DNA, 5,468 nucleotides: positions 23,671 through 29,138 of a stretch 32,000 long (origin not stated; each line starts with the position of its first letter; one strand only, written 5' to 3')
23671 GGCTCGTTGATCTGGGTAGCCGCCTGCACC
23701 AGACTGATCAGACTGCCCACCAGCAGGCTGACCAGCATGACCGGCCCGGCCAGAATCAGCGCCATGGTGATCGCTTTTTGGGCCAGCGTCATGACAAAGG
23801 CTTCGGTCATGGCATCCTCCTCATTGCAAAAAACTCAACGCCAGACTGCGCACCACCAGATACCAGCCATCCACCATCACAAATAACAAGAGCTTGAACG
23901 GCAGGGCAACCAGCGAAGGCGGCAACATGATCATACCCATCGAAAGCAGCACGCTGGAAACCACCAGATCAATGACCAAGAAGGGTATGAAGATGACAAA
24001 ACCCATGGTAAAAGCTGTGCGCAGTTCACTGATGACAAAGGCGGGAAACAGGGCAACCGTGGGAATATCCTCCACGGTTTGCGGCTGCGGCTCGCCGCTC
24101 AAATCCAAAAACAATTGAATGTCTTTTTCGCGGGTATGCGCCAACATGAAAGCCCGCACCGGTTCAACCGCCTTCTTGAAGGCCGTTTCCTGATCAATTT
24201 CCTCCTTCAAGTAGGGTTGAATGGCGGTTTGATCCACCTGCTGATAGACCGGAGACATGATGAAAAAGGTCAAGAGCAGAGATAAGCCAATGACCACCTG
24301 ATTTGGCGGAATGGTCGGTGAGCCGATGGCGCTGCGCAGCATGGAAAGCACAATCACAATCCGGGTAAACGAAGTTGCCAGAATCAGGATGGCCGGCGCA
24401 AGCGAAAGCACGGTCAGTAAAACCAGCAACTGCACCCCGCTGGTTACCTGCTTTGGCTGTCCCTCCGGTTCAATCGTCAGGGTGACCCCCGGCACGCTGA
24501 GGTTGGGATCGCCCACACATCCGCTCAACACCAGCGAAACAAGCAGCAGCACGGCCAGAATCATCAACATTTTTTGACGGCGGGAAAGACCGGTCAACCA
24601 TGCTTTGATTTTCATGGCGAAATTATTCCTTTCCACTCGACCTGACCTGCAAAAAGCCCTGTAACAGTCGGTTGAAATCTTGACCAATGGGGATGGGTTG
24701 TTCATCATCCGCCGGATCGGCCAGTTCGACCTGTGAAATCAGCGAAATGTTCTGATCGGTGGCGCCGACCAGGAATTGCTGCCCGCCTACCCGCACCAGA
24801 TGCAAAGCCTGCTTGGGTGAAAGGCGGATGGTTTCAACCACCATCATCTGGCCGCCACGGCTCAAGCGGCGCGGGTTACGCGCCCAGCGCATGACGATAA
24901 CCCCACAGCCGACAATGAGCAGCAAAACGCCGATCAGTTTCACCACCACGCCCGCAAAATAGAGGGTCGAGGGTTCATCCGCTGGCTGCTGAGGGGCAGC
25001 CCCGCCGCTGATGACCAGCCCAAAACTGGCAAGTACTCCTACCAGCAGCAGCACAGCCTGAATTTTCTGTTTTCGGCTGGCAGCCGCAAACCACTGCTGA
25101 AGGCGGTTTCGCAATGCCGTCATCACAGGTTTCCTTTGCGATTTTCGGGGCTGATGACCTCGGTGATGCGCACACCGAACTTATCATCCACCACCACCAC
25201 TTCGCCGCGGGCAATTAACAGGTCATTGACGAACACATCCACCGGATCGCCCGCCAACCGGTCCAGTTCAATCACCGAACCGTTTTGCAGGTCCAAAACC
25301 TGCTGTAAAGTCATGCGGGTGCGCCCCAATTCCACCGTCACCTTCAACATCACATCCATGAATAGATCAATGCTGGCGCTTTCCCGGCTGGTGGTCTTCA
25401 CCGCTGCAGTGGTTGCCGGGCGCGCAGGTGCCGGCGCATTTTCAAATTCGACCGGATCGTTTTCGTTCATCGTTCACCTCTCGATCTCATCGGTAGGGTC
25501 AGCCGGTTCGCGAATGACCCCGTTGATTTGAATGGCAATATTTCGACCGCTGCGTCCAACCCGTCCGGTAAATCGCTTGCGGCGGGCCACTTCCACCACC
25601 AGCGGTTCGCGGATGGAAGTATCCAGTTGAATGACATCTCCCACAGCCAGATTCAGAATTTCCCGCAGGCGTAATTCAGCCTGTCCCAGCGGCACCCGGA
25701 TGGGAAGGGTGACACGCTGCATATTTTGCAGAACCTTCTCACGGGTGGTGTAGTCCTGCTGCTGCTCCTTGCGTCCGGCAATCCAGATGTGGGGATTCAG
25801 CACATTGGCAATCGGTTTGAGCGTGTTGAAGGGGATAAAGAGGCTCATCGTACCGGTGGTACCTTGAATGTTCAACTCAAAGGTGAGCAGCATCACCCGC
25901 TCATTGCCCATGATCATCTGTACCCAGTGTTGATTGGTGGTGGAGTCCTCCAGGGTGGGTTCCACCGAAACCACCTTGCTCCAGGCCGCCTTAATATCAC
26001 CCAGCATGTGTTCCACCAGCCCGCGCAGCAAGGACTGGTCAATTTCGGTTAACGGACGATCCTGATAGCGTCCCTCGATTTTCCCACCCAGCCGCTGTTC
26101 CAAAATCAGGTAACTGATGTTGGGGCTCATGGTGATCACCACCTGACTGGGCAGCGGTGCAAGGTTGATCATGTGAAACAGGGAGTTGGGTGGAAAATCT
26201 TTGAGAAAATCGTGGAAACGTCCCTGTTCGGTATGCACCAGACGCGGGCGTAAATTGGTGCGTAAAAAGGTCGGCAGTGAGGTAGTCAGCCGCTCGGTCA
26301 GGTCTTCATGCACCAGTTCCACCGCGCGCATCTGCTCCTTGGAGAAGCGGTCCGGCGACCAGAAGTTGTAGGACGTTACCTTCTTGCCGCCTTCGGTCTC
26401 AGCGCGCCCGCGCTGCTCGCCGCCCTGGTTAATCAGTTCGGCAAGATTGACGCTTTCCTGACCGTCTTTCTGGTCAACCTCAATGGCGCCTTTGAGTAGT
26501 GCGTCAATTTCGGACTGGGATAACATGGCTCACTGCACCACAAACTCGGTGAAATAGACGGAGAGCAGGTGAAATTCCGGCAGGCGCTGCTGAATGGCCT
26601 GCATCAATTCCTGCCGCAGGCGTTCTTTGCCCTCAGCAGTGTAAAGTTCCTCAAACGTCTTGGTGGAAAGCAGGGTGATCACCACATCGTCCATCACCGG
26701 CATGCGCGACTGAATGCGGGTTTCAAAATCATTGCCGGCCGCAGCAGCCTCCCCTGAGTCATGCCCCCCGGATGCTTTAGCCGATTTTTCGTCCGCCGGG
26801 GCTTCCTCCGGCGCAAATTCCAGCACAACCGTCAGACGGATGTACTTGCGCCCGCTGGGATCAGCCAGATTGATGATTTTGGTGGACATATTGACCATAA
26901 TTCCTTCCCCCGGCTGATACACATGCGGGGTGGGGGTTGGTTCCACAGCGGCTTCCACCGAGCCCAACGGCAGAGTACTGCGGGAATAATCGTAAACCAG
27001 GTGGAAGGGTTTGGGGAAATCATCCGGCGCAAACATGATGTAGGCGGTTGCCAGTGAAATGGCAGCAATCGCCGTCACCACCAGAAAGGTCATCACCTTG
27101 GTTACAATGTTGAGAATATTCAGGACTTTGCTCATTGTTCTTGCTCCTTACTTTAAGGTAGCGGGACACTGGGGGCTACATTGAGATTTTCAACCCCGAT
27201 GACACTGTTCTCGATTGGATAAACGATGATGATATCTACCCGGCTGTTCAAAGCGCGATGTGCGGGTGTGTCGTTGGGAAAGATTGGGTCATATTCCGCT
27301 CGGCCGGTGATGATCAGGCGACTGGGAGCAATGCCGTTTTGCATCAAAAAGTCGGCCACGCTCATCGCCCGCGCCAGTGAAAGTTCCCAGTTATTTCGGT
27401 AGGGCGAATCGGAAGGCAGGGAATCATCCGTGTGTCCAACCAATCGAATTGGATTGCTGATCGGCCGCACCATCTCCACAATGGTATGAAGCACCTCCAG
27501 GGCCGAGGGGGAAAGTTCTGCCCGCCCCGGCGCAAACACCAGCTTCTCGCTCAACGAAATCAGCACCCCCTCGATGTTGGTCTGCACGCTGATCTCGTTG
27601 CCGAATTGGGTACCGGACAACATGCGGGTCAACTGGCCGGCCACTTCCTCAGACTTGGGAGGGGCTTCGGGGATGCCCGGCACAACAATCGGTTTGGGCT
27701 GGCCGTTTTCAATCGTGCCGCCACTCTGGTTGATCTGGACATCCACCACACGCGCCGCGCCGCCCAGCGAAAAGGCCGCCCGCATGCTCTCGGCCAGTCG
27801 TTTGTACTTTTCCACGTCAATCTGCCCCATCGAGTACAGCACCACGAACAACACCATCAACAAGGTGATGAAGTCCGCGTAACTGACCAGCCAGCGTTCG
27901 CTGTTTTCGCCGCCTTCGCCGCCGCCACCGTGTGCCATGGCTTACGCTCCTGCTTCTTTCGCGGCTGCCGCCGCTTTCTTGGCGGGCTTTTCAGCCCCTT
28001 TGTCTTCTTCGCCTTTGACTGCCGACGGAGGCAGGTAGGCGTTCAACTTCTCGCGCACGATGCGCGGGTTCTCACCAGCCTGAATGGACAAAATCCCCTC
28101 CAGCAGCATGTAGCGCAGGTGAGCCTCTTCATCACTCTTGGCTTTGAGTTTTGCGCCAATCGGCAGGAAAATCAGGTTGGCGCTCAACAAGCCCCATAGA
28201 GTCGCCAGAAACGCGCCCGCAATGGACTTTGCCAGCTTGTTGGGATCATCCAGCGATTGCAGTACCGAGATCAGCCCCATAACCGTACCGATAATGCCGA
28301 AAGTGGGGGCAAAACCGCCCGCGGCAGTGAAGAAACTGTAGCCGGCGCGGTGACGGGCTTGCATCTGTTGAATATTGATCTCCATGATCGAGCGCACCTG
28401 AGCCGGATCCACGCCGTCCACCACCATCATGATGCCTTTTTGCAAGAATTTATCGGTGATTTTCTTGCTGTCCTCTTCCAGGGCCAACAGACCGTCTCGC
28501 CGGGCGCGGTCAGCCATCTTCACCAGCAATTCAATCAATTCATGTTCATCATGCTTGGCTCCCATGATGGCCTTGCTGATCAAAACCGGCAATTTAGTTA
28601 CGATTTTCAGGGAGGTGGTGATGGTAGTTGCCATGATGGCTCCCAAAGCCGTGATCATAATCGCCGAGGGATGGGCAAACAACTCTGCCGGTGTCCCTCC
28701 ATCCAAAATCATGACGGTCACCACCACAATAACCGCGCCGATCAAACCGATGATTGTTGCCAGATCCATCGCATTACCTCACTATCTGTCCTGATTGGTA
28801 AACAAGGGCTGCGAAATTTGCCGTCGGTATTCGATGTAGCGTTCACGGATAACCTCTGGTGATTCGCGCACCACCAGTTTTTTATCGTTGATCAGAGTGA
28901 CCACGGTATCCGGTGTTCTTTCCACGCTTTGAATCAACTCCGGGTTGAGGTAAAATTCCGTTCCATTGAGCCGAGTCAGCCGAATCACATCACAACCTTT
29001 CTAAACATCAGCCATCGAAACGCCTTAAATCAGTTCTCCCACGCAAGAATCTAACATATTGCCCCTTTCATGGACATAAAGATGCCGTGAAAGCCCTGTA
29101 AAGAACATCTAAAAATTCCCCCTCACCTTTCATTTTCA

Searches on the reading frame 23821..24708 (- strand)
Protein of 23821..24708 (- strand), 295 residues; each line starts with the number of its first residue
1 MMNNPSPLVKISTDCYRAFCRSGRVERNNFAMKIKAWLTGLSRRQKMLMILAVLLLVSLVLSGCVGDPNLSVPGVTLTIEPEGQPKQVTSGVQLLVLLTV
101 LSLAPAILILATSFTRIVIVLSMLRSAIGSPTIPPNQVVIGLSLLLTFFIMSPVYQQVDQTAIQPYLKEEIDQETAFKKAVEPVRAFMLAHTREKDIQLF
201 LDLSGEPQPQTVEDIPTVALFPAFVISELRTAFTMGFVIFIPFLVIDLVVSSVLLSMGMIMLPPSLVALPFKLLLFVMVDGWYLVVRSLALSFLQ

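Call 3: search_protein_families(library=pfam, proteins=[window:23821-24708:-], max_evalue=0.01)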
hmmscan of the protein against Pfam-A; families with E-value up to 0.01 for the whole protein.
window:23821-24708:- (295 aa): 1 family
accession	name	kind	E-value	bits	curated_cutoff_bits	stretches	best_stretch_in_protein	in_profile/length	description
PF00813.25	FliP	-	1.8e-80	269.9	26.9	1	97-289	1-191/191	FliP family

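Call 37: search_dna_similar(query=window:23821-24615:-, collection=plasmids, mode=protein, max_rows=25)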
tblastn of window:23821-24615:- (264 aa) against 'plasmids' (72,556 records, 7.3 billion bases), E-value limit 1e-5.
Records with a match: 662; places in all: 816; records where one place covers at least 80% of the query: 7.
Best place of each record, by identity: 60-80% 1; <60% 661.
By first word of the organism name: Ralstonia 136; Shigella 103; Yersinia 93; Rhizobium 50; Escherichia 27; Sinorhizobium 27; Aeromonas 21; Bradyrhizobium 18; Pantoea 14; Salmonella 13; and 61 more.
By predicted mobility (MOB-suite, as given by PLSDB): mobilizable 279; non-mobilizable 228; conjugative 155.
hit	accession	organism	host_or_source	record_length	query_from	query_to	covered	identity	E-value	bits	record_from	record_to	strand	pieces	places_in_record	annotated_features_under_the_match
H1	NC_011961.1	Thermomicrobium roseum DSM 5159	-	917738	74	262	72%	64.5%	4e-71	243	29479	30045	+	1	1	fliP: flagellar type III secretion system pore protein FliP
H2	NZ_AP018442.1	Undibacterium sp. YM2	-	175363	39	262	85%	51.6%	9e-59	208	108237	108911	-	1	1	fliP: flagellar type III secretion system pore protein FliP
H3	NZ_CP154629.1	Acetoanaerobium noterae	cell culture,Sludge of a digestion ...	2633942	40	262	84%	50.0%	8e-53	191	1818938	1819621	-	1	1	none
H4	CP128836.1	Rossellomorea sp. AcN35-11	-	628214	73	262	72%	57.9%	1e-66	231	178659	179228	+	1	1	fliP: flagellar type III secretion system pore protein FliP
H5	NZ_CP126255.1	Curtobacterium sp. MCSS17_016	-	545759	43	262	83%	49.8%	4e-50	183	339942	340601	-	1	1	fliP: flagellar type III secretion system pore protein FliP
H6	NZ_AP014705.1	Methylobacterium aquaticum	-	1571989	73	262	72%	57.4%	6e-58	206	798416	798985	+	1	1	none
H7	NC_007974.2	Cupriavidus metallidurans CH34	-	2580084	74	264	72%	56.5%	8e-60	211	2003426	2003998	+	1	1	none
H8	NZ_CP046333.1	Cupriavidus metallidurans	sedimentation pond in a zinc factory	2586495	74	264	72%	56.5%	8e-60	211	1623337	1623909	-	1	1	none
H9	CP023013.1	Ralstonia solanacearum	Solanum tuberosum,single cell,Potato ...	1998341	74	264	72%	56.3%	2e-44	204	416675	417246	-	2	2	none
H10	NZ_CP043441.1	Cupriavidus campinensis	cell culture,soil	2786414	74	263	72%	56.3%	6e-58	206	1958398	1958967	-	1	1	none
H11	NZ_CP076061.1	Cupriavidus sp. EM10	Pure-cultured cell,sewage water sludge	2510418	74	264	72%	56.0%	4e-58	206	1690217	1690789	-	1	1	none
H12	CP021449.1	Ralstonia solanacearum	sesame seedling,cell culture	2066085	74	264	72%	56.0%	3e-55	198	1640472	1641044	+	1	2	hypothetical protein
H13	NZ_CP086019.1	Ralstonia sp. RS642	sunflower,cell culture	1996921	74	264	72%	56.0%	4e-55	197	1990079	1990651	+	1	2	none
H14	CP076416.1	Ralstonia solanacearum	tobacco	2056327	74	264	72%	56.0%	4e-55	197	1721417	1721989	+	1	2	fliP: flagellar type III secretion system pore protein FliP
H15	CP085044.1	Ralstonia solanacearum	sunflower,cell culture,stem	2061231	74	264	72%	56.0%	4e-55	197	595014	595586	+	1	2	fliP: flagellar type III secretion system pore protein FliP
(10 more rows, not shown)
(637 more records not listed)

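Call 39: get_annotated_region(hit=H1, flank=7000)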
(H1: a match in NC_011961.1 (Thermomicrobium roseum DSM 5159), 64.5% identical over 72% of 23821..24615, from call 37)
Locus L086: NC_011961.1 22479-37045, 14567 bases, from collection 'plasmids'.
description: Thermomicrobium roseum DSM 5159 plasmid unnamed, complete sequence
organism: Thermomicrobium roseum DSM 5159 (NCBI taxid 309801)
taxonomy: Bacteria; Thermomicrobiota; Thermomicrobia; Thermomicrobiales; Thermomicrobiaceae; Thermomicrobium; Thermomicrobium roseum; Thermomicrobium roseum DSM 5159
host: -; source: -; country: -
typing (MOB-suite, as given by PLSDB): non-mobilizable
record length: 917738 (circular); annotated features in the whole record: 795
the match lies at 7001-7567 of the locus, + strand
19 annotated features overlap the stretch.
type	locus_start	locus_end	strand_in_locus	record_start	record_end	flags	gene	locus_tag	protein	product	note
CDS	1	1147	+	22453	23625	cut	-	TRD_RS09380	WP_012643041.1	ABC transporter permease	-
CDS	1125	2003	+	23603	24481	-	-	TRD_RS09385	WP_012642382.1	ABC transporter permease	-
CDS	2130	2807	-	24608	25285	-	-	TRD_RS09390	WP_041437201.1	flagellar biosynthetic protein FliO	-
CDS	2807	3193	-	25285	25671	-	fliN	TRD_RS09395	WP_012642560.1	flagellar motor switch protein FliN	GO:0001539 - cilium or flagellum-dependent cell motility [Evidence IEA]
CDS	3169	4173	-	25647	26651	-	-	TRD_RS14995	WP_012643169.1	FliM/FliN family flagellar motor switch protein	-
CDS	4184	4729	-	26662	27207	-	-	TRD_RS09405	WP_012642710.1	flagellar basal body-associated FliL family protein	-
CDS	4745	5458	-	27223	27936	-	-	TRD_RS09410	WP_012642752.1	flagellar motor protein MotB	-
CDS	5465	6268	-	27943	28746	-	-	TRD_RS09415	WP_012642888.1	flagellar motor protein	-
CDS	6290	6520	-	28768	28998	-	-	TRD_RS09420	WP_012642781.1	flagellar FlbD family protein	-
CDS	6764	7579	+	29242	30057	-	fliP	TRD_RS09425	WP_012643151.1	flagellar type III secretion system pore protein FliP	GO:0001539 - cilium or flagellum-dependent cell motility [Evidence IEA]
CDS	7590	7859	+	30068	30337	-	fliQ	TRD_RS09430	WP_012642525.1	flagellar biosynthesis protein FliQ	GO:0001539 - cilium or flagellum-dependent cell motility [Evidence IEA]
CDS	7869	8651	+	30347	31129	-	fliR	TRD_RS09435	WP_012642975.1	flagellar biosynthetic protein FliR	GO:0044780 - bacterial-type flagellum assembly [Evidence IEA]; GO:0006605 - protein targeting [Evidence IEA]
CDS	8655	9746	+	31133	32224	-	flhB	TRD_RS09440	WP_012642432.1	flagellar biosynthesis protein FlhB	GO:0001539 - cilium or flagellum-dependent cell motility [Evidence IEA]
CDS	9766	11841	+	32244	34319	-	flhA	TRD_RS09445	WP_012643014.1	flagellar biosynthesis protein FlhA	GO:0001539 - cilium or flagellum-dependent cell motility [Evidence IEA]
CDS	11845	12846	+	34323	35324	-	-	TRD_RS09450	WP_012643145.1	GTP-binding signal recognition particle SRP54, G-domain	-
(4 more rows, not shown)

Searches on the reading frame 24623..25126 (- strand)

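Call 3: search_protein_families(library=pfam, proteins=[window:24623-25126:-], max_evalue=0.01)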
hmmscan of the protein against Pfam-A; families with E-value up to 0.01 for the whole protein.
window:24623-25126:- (167 aa): 2 families
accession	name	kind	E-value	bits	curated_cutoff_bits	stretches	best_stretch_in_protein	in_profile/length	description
PF04347.18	FliO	-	4.9e-15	55.8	22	1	84-159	12-90/91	Flagellar biosynthesis protein, FliO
PF03994.20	DUF350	-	0.0035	17.8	26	1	18-78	40-93/133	Domain of Unknown Function (DUF350)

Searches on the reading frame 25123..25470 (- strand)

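Call 3: search_protein_families(library=pfam, proteins=[window:25123-25470:-], max_evalue=0.01)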
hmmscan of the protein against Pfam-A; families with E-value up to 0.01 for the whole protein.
window:25123-25470:- (115 aa): 1 family
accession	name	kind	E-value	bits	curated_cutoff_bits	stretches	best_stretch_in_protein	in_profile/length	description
PF01052.25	FliMN_C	-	4.9e-28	97.3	23.8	1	37-106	3-72/73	Type III flagellar switch regulator (C-ring) FliN C-term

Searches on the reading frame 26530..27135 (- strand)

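Call 8: search_protein_families(library=pfam, proteins=[window:26530-27135:-], max_evalue=0.001)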
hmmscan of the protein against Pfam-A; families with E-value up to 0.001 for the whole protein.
window:26530-27135:- (201 aa): 1 family
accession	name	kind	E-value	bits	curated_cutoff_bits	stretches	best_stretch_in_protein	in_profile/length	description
PF03748.19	FliL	-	1.8e-20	73.8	24.6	1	81-201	2-103/103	Flagellar basal body-associated protein FliL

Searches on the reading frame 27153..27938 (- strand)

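Call 8: search_protein_families(library=pfam, proteins=[window:27153-27938:-], max_evalue=0.001)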
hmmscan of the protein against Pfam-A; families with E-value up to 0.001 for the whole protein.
window:27153-27938:- (261 aa): 2 families
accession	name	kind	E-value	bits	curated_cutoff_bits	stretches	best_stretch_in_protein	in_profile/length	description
PF13677.11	MotB_plug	-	4.1e-21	74.8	24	1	8-56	10-58/58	Membrane MotB of proton-channel complex MotA/MotB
PF00691.25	OmpA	-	1.1e-17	64.5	27.2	1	135-231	2-97/98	OmpA family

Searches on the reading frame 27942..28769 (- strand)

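Call 8: search_protein_families(library=pfam, proteins=[window:27942-28769:-], max_evalue=0.001)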
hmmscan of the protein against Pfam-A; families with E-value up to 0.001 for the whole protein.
window:27942-28769:- (275 aa): 2 families
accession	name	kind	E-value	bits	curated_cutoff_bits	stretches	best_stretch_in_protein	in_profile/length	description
PF01618.21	MotA_ExbB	-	1.6e-32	112.3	22.9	1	101-218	2-124/127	MotA/TolQ/ExbB proton channel family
PF20560.3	MotA_N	-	1.4e-05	25.7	27.3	1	6-90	1-88/91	Motility protein A N-terminal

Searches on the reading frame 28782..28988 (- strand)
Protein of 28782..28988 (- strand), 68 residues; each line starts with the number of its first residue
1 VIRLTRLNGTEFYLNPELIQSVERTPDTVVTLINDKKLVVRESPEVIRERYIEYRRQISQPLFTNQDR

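Call 45: search_protein_families(library=pfam, proteins=[window:28782-28988:-], max_evalue=0.001)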
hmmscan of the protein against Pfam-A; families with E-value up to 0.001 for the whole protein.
window:28782-28988:- (68 aa): 1 family
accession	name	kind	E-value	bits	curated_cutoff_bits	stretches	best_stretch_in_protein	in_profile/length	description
PF06289.16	FlbD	-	3.5e-28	97.4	24.7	1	1-58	1-58/59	Flagellar and Swarming motility proteins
